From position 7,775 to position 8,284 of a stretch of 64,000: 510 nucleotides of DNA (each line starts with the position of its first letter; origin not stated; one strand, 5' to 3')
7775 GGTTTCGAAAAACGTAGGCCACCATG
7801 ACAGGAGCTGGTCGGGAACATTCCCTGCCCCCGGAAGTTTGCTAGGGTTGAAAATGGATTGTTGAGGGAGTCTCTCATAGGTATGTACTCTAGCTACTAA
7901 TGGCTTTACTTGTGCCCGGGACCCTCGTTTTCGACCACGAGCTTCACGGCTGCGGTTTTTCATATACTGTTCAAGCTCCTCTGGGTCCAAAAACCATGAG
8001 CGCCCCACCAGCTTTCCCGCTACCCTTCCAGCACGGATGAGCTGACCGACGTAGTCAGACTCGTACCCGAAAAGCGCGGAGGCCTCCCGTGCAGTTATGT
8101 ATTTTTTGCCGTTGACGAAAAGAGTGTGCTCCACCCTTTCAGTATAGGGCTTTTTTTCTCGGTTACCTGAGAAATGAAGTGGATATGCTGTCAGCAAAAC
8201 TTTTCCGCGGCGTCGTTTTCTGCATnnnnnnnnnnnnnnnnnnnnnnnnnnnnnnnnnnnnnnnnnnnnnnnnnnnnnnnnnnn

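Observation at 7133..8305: Tandem paralog: HTH_17 domain plus C-terminal membrane anchor, same strand, directly upstream of the giant gene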

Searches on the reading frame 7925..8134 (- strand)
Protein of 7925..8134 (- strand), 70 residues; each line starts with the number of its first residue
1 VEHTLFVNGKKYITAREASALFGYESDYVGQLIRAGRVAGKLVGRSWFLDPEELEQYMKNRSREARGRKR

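Call 21: find_related_loci(query=A1, collection=genome_contigs, flank=8000)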
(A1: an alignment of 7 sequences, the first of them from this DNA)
Query A1 (70 aa) in genome_contigs; peptide patterns used: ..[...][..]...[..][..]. (x = any residue, [..] = any of these).
75 stretches matched a pattern; 73 encode a relative of the query (tblastn E <= 1e-3); 73 distinct loci.
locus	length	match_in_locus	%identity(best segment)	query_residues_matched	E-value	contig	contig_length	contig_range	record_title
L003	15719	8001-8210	46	1-70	2e-18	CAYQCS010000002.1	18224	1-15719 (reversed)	MAG TPA_asm: uncultured Candidatus Saccharibacteria bacterium isolate SRP135725_co1_650 genome assembly, contig: NODE_39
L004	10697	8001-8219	47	1-66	4e-18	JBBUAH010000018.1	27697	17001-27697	MAG: Patescibacteria group bacterium isolate H51-bin097_1 H51_bin097_1_000000000018, whole genome shotgun sequence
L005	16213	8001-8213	44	1-64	8e-18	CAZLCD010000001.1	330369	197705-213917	MAG TPA_asm: uncultured Candidatus Saccharibacteria bacterium isolate SRP286056_co1_436 genome assembly, contig: NODE_8_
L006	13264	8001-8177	53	1-59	1e-17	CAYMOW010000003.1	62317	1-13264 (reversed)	MAG TPA_asm: uncultured Candidatus Saccharibacteria bacterium isolate SRP329715_co1_140 genome assembly, contig: NODE_52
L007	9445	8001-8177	53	1-59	2e-17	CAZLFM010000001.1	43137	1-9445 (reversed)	MAG TPA_asm: uncultured Candidatus Saccharibacteria bacterium isolate SRP342105_co1_470 genome assembly, contig: NODE_10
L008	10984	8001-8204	46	1-68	6e-17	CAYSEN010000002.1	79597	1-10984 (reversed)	MAG TPA_asm: uncultured Candidatus Saccharibacteria bacterium isolate SRP342105_co1_265 genome assembly, contig: NODE_38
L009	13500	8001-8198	44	5-70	1e-16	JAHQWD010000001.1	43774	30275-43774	MAG: Candidatus Kaiserbacteria bacterium isolate MAG.121 Posi_121-P55810, whole genome shotgun sequence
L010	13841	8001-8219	41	1-66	1e-16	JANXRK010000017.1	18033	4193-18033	MAG: Candidatus Taylorbacteria bacterium isolate 336R_metabat_165_sub 336R_k141_2093805, whole genome shotgun sequence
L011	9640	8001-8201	46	4-70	9e-17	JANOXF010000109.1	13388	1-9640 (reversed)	MAG: Candidatus Kaiserbacteria bacterium isolate VAR_35_metabat_256 VAR_35_k141_4455415, whole genome shotgun sequence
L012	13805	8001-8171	49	1-57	1e-16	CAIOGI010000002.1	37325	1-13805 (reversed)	MAG: Candidatus Taylorbacteria bacterium isolate Loclat_bin-01970 genome assembly, contig: bin-01970:02/13, whole genome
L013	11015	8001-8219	38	1-66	2e-16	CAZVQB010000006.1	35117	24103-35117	MAG TPA_asm: uncultured Candidatus Saccharibacteria bacterium isolate SRP135725_co1_407 genome assembly, contig: NODE_12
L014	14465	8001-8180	47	1-60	3e-16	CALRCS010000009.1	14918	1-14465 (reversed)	MAG: Candidatus Nomurabacteria bacterium isolate RH-23may17-878 genome assembly, contig: RH-23may17-C30469, whole genome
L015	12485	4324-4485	50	1-54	4e-16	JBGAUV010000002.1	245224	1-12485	MAG: Candidatus Paceibacteria bacterium isolate MAG_MBR_H10.111 MBRH10-111_opera_contig_200, whole genome shotgun sequen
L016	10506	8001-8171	47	1-57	4e-16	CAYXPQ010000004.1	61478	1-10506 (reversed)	MAG TPA_asm: uncultured Candidatus Saccharibacteria bacterium isolate SRP300315_co1_73 genome assembly, contig: NODE_245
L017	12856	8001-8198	45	5-70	6e-16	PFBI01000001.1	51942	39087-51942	MAG: Candidatus Kaiserbacteria bacterium CG10_big_fil_rev_8_21_14_0_10_47_16 CG10_8_21_14_0.10_scaffold_402_c, whole gen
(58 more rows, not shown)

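Call 27: search_protein_representatives(alignment_id=A1)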
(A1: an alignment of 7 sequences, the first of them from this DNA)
Query: 7 sequences, 70 profile positions. Proteins with E-value up to 0.001 (for the whole library): 8353; up to 1e-10: 4860; up to 1e-30: 366. The best 150 are listed.
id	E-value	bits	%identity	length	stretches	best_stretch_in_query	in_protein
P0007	6.0e-43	160.4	-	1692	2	3-66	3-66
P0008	4.0e-42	157.7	-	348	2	1-68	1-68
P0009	6.1e-41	153.9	-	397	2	1-61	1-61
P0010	8.9e-41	153.4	-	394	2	1-61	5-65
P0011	1.1e-40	153.1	-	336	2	1-67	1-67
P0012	1.6e-40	152.6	-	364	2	1-65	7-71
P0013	2.0e-40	152.3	-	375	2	1-61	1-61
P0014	2.2e-40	152.1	-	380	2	2-64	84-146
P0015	3.9e-40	151.3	-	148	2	1-67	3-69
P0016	6.5e-40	150.6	-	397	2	1-69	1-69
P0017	7.8e-40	150.4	-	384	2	1-64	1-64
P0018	7.8e-40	150.4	-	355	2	3-60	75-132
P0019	1.1e-39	149.9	-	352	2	1-63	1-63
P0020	1.7e-39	149.3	-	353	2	1-62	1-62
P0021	1.7e-39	149.3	-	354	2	1-59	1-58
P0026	1.4e-38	146.3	-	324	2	1-68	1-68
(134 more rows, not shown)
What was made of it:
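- There are 8353 family representatives (call 27).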

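Call 28: find_homologous_proteins(query=A1, max_evalue=0.00001)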
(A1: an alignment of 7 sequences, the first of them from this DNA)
Query A1 (7 sequences) (70 aa, profile of the alignment): 53 proteins with E <= 0.00001 among 286 candidates.
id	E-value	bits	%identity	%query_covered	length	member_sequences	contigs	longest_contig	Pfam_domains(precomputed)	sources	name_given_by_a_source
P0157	1.8e-40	154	50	80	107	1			PF12728.14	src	-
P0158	4.4e-23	98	44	89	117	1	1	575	-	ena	-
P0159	5.3e-23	98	48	86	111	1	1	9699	-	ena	-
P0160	2.1e-22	96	45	86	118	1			-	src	-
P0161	1.1e-21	94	54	84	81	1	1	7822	PF12728.14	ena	-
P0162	1.2e-21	94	53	84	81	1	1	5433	PF12728.14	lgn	-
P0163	1.4e-21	94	47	84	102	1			-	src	-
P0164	3.0e-21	92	39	94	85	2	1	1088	-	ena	-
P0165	3.1e-21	92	50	77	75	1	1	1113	-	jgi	jgi:hypothetical protein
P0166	6.2e-21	91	51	70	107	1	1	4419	-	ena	-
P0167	8.9e-21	91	41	100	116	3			-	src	-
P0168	1.4e-20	90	48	77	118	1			-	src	-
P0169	1.4e-20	90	53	89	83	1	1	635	-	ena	-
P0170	1.5e-20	90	44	100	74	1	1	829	PF12728.14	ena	-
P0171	1.9e-20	90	42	81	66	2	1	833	-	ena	-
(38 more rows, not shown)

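Call 34: search_protein_families(library=ncbifam, proteins=[P0008, P0026], max_evalue=0.1)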
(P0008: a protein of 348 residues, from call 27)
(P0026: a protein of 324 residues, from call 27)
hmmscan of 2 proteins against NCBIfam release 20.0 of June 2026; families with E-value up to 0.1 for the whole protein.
P0008 (348 aa): 1 family
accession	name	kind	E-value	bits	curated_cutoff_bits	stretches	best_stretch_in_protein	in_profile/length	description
TIGR01764.1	excise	domain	5.1e-06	26.7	28.8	1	84-131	1-48/49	excisionase family DNA-binding protein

P0026 (324 aa): 2 families
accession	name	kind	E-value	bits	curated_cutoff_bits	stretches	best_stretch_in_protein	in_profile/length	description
TIGR01764.1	excise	domain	0.027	14.8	28.8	0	99-140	7-48/49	excisionase family DNA-binding protein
NF007150.0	PRK09585.3-5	equivalog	0.066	12.1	585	0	98-129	213-243/393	anhydro-N-acetylmuramic acid kinase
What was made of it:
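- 7910..8134 (-): Winged helix-turn-helix domain, aa 1-75: beta-hairpin 4-14, helices 15-22 and 26-34, wing 40-49, helix 51-75. TIGR01764 excisionase domain E = 6e-4, below cut-off (call 34).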

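Call 37: search_solved_structures(query=A1, max_evalue=10, show_alignments=3)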
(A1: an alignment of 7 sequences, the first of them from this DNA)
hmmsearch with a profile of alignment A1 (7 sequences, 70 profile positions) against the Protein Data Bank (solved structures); distinct sequences matched with E-value up to 10: 2.
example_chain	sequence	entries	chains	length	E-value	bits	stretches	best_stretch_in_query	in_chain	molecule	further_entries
6g1t_A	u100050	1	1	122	0.0017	21.1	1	11-64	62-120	AM32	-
4p0y_A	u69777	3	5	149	0.0035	20.1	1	11-64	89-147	AM32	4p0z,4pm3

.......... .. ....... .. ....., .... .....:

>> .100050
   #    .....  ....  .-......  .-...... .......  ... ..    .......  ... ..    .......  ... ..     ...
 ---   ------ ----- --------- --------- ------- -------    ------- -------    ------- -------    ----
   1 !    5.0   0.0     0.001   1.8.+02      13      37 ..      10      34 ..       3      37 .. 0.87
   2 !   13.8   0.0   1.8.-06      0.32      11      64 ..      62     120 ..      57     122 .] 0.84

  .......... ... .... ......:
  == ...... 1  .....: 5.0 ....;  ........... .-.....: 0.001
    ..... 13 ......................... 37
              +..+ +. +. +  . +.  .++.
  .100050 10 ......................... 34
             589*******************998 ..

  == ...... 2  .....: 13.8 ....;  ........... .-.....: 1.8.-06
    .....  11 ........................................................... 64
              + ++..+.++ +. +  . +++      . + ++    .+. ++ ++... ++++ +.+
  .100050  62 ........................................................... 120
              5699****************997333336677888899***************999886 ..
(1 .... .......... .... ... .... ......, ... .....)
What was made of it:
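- By sequence, the profile's only PDB match is AM32, a TraN-type protein (E = 0.002, call 37).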

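Call 75: find_related_loci(query=A1, collection=viral_contigs, flank=3000)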
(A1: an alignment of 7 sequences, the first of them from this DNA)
Query A1 (70 aa) in viral_contigs; peptide patterns used: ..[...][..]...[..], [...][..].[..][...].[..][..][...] (x = any residue, [..] = any of these).
41 stretches matched a pattern, but none encodes a relative of the query by tblastn (E <= 1e-3).
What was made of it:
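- On Excisionases / recombination directionality factors: There are no relatives in IMG/VR viral contigs (call 75).
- There are no relatives in viral contigs (call 75).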
